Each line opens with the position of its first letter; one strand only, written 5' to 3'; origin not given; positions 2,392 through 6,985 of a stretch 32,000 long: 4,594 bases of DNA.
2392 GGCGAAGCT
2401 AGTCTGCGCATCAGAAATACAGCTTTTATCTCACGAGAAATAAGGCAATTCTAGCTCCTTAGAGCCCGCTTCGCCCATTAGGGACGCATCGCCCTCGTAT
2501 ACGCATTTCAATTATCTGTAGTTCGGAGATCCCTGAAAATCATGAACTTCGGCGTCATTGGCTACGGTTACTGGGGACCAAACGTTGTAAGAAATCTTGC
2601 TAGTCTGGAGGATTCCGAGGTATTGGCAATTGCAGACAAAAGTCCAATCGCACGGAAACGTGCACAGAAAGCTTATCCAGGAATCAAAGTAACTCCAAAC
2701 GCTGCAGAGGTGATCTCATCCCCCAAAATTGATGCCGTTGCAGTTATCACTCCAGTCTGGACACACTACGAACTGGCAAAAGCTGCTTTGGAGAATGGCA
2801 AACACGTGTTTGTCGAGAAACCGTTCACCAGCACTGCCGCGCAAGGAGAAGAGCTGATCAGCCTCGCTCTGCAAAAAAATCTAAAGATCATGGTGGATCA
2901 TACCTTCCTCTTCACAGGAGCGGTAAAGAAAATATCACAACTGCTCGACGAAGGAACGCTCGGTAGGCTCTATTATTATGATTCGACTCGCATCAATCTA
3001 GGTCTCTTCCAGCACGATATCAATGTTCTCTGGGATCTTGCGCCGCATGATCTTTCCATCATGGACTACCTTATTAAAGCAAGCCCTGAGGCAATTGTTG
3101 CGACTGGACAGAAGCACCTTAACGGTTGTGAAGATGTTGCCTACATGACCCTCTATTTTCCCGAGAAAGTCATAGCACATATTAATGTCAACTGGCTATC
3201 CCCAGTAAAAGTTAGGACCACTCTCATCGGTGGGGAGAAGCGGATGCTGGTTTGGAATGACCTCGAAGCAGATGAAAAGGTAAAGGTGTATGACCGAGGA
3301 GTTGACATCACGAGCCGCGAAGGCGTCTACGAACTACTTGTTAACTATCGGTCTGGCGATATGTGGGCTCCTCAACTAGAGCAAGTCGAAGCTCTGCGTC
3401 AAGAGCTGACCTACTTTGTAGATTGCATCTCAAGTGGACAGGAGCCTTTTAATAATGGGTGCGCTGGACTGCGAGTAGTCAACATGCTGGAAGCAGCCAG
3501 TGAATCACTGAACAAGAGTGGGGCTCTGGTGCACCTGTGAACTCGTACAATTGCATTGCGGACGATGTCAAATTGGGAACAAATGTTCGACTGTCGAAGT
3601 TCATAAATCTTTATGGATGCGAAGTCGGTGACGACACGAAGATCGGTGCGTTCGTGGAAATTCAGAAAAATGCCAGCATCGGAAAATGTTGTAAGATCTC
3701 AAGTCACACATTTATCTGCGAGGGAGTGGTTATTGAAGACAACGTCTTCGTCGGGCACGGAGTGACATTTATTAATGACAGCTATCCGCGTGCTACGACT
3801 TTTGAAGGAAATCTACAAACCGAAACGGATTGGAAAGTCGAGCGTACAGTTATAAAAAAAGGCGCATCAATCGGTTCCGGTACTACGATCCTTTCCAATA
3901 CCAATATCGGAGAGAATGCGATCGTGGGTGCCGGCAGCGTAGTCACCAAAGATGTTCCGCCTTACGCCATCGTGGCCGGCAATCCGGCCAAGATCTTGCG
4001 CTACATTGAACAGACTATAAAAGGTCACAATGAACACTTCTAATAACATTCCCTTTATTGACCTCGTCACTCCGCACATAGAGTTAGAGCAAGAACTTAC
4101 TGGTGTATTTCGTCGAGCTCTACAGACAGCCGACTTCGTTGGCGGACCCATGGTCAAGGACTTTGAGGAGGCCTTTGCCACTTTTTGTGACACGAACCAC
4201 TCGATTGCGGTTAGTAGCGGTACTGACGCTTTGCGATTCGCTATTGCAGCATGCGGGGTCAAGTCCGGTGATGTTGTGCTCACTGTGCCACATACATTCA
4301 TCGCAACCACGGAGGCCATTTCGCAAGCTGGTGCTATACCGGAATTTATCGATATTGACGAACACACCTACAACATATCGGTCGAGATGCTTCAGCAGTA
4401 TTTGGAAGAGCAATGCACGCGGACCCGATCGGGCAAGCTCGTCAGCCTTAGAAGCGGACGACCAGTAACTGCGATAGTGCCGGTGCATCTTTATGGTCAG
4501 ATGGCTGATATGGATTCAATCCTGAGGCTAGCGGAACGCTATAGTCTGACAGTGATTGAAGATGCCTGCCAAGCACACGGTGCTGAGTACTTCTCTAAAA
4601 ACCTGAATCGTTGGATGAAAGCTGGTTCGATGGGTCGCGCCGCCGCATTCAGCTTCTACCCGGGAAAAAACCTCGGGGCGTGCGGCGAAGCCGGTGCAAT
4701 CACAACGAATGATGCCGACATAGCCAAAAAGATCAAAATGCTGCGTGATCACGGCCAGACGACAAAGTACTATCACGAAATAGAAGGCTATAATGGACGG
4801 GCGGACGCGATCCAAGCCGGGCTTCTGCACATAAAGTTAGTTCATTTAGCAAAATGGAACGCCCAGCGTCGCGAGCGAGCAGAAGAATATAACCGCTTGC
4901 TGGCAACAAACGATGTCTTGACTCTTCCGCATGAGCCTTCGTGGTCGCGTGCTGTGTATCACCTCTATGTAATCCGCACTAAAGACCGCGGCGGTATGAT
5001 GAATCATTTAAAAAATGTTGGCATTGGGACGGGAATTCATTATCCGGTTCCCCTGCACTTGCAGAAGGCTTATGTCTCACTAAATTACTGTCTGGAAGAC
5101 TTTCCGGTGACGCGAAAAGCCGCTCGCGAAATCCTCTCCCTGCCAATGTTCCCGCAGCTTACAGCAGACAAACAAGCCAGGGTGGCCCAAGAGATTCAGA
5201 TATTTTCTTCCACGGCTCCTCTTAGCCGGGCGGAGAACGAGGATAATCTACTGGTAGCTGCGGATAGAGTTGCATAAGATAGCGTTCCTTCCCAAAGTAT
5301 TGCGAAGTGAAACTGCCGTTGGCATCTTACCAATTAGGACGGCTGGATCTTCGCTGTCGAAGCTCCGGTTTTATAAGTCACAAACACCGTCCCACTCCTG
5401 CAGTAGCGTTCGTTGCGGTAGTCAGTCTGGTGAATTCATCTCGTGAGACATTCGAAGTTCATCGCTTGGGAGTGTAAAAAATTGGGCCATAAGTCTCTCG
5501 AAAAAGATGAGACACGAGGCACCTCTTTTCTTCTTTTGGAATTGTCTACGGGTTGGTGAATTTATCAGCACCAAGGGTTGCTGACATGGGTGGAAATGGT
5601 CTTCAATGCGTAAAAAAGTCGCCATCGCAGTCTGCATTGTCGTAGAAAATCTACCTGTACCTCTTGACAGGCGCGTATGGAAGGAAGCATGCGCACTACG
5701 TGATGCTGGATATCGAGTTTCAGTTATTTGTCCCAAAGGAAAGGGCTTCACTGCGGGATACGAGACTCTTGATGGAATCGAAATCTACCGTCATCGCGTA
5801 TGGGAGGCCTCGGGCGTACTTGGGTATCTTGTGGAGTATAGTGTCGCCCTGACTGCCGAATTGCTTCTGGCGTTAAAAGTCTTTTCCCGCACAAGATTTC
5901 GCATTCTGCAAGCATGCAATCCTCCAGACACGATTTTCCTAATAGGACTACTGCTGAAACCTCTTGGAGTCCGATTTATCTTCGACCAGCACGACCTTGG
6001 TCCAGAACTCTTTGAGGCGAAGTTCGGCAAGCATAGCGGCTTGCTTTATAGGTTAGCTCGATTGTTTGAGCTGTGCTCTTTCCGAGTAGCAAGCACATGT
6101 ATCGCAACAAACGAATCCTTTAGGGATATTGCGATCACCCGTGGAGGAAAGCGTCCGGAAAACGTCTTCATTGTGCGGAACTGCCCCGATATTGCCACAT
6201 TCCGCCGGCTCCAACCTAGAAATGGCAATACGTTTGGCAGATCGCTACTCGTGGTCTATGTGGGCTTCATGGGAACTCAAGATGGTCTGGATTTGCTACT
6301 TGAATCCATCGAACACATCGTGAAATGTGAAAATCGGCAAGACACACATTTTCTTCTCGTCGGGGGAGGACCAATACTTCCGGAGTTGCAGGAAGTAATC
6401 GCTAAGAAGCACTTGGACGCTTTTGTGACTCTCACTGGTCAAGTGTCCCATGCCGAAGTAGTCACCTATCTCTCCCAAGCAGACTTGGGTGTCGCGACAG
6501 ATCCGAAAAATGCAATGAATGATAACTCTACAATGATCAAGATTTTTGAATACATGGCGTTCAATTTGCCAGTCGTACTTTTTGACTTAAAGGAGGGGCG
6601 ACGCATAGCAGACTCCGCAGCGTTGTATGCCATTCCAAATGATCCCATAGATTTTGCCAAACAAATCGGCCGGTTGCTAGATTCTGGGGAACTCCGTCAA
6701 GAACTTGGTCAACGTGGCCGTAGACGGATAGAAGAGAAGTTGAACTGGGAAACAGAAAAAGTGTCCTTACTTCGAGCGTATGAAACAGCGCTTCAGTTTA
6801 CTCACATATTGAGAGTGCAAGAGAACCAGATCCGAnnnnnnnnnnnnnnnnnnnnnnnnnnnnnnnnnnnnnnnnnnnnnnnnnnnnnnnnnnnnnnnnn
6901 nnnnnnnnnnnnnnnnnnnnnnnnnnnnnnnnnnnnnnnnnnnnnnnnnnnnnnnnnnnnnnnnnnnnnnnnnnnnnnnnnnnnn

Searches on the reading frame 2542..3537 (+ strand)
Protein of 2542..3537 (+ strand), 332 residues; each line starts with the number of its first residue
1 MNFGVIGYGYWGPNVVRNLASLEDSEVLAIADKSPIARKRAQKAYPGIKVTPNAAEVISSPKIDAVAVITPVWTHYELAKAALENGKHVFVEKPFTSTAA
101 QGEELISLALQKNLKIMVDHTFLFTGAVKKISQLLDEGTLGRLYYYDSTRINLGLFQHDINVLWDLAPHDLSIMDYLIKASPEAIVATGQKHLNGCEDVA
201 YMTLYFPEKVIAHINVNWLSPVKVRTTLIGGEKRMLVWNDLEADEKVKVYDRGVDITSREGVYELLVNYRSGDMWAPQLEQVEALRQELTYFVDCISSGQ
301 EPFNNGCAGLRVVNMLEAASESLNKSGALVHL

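Call 8: search_protein_families(library=pfam, proteins=[window:2542-3537:+], max_evalue=0.00001)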
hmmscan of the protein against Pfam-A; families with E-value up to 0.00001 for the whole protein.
window:2542-3537:+ (332 aa): 2 families
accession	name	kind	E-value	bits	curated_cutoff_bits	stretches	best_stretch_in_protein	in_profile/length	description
PF01408.29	GFO_IDH_MocA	-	3.3e-25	89.5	24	1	1-120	1-120/120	Oxidoreductase family, NAD-binding Rossmann fold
PF22725.1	GFO_IDH_MocA_C3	-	3.3e-12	46.9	27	1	129-234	2-121/124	GFO/IDH/MocA C-terminal domain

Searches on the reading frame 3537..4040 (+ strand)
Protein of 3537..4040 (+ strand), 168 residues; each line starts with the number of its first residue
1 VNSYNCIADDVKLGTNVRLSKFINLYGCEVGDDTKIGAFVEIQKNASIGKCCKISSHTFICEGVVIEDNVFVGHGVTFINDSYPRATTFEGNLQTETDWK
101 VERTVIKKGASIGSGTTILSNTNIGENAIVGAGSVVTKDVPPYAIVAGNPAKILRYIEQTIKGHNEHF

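Call 8: search_protein_families(library=pfam, proteins=[window:3537-4040:+], max_evalue=0.00001)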
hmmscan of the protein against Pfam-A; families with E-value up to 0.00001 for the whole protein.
window:3537-4040:+ (168 aa): 2 families
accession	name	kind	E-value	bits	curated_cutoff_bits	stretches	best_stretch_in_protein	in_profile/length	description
PF00132.30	Hexapep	-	2.3e-20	71.8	27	2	104-138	2-36/36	Bacterial transferase hexapeptide (six repeats)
PF25084.1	LbH_EIF2B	-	2.4e-08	34.4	54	0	7-76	24-91/105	EIF2B subunit epsilon LbH domain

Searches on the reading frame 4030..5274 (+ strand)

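Call 8: search_protein_families(library=pfam, proteins=[window:4030-5274:+], max_evalue=0.00001)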
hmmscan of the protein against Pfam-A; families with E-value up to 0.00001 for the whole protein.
window:4030-5274:+ (415 aa): 1 family
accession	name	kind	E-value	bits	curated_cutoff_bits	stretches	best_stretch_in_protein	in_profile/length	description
PF01041.23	DegT_DnrJ_EryC1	-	2.8e-105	352.9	19.8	1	21-389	5-359/360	DegT/DnrJ/EryC1/StrS aminotransferase family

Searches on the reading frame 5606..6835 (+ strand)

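Call 8: search_protein_families(library=pfam, proteins=[window:5606-6835:+], max_evalue=0.00001)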
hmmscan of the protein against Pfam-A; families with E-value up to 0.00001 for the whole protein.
window:5606-6835:+ (410 aa): 5 families
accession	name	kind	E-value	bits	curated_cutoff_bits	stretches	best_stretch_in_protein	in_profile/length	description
PF13692.12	Glyco_trans_1_4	-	2.1e-21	77.1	27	1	215-359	3-141/142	Glycosyl transferases group 1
PF00534.26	Glycos_transf_1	-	3.8e-17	62.8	26.4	1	206-374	8-172/172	Glycosyl transferases group 1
PF13579.12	Glyco_trans_4_4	-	1.7e-12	48.4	29.7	1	22-192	5-157/158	Glycosyl transferase 4-like domain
PF13439.12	Glyco_transf_4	-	3.3e-08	34.2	28.5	1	24-195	8-167/170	Glycosyltransferase Family 4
PF13524.12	Glyco_trans_1_2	-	7.4e-08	32.9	25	1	274-382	29-136/144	Glycosyl transferase-like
